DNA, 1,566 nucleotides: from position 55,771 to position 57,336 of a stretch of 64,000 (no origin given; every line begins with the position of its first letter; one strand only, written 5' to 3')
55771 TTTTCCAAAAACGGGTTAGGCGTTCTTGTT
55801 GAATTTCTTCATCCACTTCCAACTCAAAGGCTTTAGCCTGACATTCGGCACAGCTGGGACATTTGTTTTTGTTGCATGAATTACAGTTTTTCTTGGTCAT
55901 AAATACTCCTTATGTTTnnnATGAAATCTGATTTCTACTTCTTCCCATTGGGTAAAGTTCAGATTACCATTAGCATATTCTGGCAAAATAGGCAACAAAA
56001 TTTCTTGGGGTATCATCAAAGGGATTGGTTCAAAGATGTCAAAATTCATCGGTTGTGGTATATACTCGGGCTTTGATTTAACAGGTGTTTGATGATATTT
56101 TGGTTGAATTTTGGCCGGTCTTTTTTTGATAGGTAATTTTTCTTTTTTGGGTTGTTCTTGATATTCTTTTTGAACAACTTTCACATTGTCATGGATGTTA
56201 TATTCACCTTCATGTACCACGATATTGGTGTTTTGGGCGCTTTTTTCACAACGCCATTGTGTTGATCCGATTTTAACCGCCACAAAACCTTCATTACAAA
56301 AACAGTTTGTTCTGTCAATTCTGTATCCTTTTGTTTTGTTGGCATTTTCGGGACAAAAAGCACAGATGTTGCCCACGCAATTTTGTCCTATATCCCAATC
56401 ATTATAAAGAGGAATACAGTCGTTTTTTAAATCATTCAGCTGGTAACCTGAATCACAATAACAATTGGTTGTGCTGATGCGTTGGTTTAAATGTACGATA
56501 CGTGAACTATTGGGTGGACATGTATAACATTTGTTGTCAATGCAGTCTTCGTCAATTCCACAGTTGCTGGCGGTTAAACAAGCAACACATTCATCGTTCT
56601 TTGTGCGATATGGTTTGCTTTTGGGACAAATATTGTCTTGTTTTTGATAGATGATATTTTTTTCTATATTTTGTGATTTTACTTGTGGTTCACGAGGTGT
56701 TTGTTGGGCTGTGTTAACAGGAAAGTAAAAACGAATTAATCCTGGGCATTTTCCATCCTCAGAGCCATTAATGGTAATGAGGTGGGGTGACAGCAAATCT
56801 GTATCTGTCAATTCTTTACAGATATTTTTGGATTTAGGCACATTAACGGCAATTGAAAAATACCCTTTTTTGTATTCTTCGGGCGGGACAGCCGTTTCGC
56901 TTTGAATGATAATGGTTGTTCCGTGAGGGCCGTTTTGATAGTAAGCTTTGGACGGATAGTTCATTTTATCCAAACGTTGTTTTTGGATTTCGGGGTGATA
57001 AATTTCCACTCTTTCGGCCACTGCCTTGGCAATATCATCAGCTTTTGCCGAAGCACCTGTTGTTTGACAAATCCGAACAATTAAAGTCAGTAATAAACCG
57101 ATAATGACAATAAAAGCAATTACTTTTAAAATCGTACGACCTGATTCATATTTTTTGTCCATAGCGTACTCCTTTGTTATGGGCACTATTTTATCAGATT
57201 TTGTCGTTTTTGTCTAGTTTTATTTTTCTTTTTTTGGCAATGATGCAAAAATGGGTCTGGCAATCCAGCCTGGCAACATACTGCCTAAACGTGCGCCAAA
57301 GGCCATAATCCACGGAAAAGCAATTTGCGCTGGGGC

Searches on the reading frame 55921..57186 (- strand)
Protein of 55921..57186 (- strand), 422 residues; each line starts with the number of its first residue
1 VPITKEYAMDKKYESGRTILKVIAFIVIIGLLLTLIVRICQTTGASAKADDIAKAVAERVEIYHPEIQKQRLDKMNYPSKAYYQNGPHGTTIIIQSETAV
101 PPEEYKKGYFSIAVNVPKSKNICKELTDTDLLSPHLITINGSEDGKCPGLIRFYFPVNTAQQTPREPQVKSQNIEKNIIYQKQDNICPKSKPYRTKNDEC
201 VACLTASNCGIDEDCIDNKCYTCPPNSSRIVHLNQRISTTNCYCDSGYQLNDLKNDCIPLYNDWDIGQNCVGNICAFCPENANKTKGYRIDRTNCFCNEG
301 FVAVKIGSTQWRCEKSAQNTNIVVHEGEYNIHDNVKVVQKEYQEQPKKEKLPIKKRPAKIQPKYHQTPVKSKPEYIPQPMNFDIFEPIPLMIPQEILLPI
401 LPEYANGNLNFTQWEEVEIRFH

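Call 5: search_protein_families(library=pfam, proteins=[window:55921-57186:-], max_evalue=10)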
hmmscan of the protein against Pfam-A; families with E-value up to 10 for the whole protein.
window:55921-57186:- (422 aa): 2 families
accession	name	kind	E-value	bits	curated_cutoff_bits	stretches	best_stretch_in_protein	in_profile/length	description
PF06691.16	DUF1189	-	0.14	12.1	28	1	18-114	21-112/244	Protein of unknown function (DUF1189)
PF06624.17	RAMP4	-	0.22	11.9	24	1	8-38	29-59/60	Ribosome associated membrane protein RAMP4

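Call 6: search_protein_families(library=ncbifam, proteins=[window:55921-57186:-], max_evalue=10)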
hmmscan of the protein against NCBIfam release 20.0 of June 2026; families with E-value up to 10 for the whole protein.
window:55921-57186:- (422 aa): 3 families
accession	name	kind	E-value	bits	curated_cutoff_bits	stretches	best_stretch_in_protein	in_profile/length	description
TIGR01710.1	typeII_sec_gspG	equivalog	8e-05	22.7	88.85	1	16-111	2-88/134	type II secretion system major pseudopilin GspG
TIGR01708.2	typeII_sec_gspH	equivalog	0.39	10.7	80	1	15-64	2-51/169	type II secretion system minor pseudopilin GspH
TIGR04526.1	predic_Ig_block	subfamily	9.3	5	150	1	318-380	52-112/693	putative immunoglobulin-blocking virulence protein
